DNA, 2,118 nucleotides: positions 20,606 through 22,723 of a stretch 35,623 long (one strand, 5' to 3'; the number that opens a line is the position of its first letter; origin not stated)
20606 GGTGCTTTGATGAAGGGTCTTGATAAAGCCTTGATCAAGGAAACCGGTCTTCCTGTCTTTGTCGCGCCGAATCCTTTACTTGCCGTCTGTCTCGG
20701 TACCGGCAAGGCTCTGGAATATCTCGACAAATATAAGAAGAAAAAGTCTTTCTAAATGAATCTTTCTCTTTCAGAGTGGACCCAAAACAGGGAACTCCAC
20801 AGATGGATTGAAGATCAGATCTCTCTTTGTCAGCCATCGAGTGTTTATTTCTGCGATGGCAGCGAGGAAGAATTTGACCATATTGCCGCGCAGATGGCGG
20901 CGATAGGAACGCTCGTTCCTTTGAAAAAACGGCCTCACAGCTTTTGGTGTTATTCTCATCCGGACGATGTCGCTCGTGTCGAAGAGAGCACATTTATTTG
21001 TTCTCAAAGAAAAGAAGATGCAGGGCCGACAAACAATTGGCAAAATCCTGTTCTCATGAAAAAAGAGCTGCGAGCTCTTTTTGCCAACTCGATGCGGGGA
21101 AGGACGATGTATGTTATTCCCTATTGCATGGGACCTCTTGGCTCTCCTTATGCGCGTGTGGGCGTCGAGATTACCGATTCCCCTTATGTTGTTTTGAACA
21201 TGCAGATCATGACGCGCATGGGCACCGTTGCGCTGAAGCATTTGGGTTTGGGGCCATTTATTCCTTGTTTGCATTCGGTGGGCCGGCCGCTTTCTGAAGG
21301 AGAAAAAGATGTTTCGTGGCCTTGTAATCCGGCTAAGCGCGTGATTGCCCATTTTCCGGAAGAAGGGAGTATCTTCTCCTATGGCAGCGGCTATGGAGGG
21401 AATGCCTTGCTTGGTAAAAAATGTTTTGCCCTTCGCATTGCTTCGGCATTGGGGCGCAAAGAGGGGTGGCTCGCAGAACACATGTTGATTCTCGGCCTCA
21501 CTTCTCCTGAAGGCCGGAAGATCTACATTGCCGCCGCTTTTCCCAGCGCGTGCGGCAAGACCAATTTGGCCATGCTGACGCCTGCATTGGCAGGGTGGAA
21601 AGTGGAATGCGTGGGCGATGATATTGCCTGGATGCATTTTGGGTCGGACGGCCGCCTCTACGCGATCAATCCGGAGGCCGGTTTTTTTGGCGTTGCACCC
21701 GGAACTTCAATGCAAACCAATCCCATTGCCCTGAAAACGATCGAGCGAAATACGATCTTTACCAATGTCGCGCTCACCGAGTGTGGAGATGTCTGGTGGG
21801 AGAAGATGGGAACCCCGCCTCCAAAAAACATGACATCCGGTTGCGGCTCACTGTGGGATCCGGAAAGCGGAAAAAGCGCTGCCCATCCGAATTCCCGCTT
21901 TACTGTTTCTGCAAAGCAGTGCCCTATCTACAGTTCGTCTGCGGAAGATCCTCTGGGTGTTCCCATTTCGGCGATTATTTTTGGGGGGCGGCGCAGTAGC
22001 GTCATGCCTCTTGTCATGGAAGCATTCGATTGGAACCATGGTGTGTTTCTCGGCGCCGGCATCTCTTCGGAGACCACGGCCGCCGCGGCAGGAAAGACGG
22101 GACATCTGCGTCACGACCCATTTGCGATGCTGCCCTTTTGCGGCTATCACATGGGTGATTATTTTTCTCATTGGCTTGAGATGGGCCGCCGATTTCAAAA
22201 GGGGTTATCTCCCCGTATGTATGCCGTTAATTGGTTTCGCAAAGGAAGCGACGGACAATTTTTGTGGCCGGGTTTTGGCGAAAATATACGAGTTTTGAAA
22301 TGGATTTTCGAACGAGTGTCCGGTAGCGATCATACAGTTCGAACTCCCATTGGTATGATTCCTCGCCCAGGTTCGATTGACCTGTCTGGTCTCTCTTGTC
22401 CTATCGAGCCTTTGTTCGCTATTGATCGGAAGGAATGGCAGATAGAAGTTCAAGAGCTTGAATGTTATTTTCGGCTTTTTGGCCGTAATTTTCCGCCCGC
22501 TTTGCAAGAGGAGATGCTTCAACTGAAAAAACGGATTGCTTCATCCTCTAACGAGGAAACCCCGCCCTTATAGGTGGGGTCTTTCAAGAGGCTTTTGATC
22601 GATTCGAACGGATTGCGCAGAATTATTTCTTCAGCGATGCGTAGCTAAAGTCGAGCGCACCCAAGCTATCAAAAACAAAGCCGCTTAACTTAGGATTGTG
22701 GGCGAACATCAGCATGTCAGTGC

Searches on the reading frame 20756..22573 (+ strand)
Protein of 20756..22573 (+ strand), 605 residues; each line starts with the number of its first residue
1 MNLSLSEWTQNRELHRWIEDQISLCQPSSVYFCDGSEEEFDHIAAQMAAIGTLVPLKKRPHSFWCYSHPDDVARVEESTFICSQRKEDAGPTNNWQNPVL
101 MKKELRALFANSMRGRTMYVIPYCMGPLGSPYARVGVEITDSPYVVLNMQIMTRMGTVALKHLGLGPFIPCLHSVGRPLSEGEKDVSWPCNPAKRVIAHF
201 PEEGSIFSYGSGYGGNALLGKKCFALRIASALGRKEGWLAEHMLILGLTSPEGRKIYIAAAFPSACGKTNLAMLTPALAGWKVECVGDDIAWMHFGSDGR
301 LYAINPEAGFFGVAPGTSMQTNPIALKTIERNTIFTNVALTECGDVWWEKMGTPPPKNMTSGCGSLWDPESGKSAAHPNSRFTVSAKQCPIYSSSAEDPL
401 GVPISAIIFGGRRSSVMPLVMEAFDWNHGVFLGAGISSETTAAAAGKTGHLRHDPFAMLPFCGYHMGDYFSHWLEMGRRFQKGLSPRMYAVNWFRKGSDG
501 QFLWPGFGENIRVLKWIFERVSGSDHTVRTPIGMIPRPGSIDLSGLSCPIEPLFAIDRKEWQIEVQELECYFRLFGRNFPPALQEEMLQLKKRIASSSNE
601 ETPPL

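Call 38: search_protein_families(library=pfam, proteins=[window:20756-22573:+])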
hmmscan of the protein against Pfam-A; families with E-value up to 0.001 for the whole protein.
window:20756-22573:+ (605 aa): 2 families
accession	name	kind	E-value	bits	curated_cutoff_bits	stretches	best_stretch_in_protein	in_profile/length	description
PF00821.23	PEPCK_GTP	-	3.1e-161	536.5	23.8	1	238-593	1-357/357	Phosphoenolpyruvate carboxykinase C-terminal P-loop domain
PF17297.7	PEPCK_N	-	1.1e-96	323.1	23.8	1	16-234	1-218/218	Phosphoenolpyruvate carboxykinase N-terminal domain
